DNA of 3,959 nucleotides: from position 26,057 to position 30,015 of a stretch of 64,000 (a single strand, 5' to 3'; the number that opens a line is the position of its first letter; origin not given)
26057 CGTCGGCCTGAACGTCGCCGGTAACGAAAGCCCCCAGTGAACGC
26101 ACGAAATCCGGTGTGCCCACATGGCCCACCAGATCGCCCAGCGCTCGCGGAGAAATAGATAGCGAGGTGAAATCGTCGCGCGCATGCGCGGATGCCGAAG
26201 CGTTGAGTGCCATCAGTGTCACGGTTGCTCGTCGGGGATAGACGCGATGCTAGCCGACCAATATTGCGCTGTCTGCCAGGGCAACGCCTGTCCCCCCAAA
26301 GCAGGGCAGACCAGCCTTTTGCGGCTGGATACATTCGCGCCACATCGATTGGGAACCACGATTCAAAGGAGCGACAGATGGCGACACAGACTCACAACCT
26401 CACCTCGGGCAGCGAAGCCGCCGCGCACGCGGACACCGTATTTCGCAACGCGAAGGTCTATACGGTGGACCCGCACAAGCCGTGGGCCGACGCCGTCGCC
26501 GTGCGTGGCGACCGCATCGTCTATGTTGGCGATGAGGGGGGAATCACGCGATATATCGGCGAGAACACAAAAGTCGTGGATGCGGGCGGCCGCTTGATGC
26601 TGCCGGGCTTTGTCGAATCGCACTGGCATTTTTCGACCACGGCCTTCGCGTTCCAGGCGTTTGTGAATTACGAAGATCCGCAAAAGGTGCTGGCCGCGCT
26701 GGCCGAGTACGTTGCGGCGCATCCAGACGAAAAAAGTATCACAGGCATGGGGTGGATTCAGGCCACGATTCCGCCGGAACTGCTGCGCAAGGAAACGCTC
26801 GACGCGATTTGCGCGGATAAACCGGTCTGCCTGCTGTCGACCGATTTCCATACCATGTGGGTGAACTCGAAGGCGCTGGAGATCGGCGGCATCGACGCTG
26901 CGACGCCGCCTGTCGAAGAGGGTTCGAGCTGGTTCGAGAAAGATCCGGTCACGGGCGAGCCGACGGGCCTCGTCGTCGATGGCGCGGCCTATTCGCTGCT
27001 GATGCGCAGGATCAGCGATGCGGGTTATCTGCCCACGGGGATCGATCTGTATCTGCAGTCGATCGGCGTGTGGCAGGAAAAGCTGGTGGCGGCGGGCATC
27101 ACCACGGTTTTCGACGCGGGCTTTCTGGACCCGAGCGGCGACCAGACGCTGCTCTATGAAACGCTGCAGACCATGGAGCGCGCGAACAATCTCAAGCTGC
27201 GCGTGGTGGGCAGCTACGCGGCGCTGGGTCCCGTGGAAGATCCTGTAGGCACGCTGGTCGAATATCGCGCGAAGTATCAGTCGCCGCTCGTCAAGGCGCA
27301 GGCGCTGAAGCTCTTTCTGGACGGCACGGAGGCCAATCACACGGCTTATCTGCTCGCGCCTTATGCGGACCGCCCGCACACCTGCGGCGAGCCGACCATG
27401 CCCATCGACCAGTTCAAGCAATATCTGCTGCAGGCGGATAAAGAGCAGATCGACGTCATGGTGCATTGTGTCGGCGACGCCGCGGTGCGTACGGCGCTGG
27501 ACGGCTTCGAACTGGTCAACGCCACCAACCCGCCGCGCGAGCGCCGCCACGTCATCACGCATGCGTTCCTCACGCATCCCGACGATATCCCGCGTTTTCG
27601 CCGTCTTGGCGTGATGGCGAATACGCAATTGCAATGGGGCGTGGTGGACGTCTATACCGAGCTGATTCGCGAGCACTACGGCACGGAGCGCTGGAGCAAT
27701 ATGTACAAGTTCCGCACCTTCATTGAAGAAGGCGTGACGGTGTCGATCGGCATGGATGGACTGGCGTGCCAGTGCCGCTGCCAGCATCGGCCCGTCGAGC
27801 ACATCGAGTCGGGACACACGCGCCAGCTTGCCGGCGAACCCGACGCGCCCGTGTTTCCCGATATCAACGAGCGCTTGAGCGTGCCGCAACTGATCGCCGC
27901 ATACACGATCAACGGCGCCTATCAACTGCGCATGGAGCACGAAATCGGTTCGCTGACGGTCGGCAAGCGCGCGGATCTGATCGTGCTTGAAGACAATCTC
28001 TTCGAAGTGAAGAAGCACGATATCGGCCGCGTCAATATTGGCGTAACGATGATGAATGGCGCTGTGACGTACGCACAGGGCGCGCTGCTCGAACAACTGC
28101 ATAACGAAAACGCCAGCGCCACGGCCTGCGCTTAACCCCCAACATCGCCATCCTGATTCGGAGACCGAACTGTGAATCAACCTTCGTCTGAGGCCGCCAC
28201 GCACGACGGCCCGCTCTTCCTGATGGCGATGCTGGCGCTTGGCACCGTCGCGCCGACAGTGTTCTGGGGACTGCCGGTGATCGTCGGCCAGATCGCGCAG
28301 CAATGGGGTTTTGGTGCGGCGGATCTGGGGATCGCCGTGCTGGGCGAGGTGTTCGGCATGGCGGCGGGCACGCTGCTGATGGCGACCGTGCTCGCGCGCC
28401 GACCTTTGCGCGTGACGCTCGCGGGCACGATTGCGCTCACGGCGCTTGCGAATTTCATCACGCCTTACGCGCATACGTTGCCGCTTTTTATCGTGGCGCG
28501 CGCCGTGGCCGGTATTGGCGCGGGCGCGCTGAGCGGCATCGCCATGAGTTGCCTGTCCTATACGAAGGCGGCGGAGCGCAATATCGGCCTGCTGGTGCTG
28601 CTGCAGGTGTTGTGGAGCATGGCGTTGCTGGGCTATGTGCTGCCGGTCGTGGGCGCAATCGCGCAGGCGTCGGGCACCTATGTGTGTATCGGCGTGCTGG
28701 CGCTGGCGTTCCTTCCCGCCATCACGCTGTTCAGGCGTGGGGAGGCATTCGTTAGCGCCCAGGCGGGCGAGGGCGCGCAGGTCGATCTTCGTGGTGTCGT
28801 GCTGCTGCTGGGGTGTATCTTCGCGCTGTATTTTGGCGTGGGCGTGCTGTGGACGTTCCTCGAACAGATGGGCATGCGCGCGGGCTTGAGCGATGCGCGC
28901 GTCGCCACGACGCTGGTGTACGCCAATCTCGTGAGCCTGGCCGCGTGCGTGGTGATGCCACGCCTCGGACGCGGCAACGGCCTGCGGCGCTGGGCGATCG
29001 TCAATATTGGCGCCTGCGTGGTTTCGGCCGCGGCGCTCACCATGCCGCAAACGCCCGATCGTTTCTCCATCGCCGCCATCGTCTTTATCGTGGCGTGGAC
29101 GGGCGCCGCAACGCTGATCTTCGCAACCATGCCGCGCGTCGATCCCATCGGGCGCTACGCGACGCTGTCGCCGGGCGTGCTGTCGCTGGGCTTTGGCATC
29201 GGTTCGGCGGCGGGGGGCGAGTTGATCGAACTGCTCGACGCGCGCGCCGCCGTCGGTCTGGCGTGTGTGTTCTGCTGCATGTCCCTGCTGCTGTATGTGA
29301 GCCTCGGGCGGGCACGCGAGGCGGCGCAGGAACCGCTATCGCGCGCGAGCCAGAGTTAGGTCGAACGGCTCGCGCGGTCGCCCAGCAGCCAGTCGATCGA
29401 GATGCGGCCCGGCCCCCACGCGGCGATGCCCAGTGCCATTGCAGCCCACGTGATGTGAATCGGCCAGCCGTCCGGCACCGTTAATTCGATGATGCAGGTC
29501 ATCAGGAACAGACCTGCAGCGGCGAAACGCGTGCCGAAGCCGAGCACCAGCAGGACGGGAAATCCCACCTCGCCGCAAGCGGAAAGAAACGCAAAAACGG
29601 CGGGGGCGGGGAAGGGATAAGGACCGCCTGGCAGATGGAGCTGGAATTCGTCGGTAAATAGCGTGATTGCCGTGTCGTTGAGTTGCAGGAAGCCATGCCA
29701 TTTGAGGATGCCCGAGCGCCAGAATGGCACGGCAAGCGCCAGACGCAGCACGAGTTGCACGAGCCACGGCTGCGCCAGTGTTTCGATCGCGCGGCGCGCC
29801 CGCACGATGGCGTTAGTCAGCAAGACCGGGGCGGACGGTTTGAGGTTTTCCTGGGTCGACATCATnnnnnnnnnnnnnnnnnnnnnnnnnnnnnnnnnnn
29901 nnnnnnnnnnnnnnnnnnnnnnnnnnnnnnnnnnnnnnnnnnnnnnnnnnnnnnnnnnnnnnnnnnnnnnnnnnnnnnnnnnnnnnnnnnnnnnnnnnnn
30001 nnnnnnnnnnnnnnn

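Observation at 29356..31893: Bufferin-type RiPP operon: DUF2282 precursor + DUF692 (MNIO) + DUF2063 + DoxX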

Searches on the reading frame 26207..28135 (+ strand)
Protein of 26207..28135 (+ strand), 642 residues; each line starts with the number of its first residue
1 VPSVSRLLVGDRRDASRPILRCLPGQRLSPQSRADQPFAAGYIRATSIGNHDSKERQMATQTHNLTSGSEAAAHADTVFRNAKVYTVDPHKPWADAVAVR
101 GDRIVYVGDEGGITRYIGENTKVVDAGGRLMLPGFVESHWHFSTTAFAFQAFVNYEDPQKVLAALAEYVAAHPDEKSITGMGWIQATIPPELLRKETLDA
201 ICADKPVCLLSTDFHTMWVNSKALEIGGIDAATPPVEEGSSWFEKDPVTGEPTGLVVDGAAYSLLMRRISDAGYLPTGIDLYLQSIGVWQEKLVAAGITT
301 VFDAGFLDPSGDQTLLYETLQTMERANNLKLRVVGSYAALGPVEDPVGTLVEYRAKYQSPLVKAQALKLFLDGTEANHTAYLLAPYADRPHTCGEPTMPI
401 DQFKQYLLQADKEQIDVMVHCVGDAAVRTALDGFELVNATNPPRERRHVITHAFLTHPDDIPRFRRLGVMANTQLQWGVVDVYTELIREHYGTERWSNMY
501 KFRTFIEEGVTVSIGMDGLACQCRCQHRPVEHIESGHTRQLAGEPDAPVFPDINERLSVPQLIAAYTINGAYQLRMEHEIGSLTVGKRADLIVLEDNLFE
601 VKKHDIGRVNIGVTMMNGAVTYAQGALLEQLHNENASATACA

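Call 16: search_protein_families(library=pfam, proteins=[window:26207-28135:+], max_evalue=0.00001)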
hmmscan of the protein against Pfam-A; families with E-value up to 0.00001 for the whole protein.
window:26207-28135:+ (642 aa): 2 families
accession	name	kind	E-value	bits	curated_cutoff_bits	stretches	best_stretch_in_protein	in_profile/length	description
PF07969.17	Amidohydro_3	-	1e-77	263.1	29.7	1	122-622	1-472/472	Amidohydrolase family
PF01979.26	Amidohydro_1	-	5.4e-17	62.5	25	1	290-603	42-331/345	Amidohydrolase family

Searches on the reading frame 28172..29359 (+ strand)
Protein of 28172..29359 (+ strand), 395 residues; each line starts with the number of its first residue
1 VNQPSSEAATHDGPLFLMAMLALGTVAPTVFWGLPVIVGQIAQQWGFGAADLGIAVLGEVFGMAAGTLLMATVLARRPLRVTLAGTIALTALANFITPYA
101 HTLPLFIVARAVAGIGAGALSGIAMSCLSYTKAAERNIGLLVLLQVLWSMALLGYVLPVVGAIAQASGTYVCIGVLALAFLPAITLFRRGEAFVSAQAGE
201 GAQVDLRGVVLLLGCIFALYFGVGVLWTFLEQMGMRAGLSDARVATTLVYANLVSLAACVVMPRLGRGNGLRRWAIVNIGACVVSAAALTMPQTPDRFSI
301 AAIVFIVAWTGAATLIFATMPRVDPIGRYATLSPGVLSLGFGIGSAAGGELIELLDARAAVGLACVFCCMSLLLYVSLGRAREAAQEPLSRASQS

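Call 16: search_protein_families(library=pfam, proteins=[window:28172-29359:+], max_evalue=0.00001)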
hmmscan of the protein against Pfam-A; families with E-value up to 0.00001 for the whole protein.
window:28172-29359:+ (395 aa): 1 family
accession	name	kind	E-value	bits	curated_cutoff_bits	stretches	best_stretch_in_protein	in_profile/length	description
PF07690.21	MFS_1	-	2e-13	50.4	33.4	1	24-320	5-315/347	Major Facilitator Superfamily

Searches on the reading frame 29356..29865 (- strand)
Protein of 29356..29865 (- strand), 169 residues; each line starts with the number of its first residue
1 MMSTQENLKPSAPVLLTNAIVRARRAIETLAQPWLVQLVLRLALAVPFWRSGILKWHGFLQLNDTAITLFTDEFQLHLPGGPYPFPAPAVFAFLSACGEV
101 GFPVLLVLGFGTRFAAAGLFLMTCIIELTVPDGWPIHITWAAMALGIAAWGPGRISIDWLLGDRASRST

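Call 3: search_protein_families(library=pfam, proteins=[window:29356-29865:-], max_evalue=0.01)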
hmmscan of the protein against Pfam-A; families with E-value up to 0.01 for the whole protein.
window:29356-29865:- (169 aa): 2 families
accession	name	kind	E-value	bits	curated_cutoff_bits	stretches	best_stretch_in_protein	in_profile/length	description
PF07681.17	DoxX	-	9.4e-17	61.9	23.6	1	37-130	2-83/85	DoxX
PF04173.18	DoxD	-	5.1e-05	23.7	22.7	1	98-164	72-147/167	TQO small subunit DoxD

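Call 4: search_protein_families(library=ncbifam, proteins=[window:29356-29865:-], max_evalue=0.01)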
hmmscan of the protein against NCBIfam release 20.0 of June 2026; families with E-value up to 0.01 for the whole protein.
window:29356-29865:- (169 aa): 1 family
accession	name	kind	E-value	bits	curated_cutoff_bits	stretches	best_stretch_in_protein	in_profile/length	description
NF050144.1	matur_HvfX_fam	equivalog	1.4e-14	54.6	80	1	34-130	1-87/165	HvfX family Cu-binding RiPP maturation protein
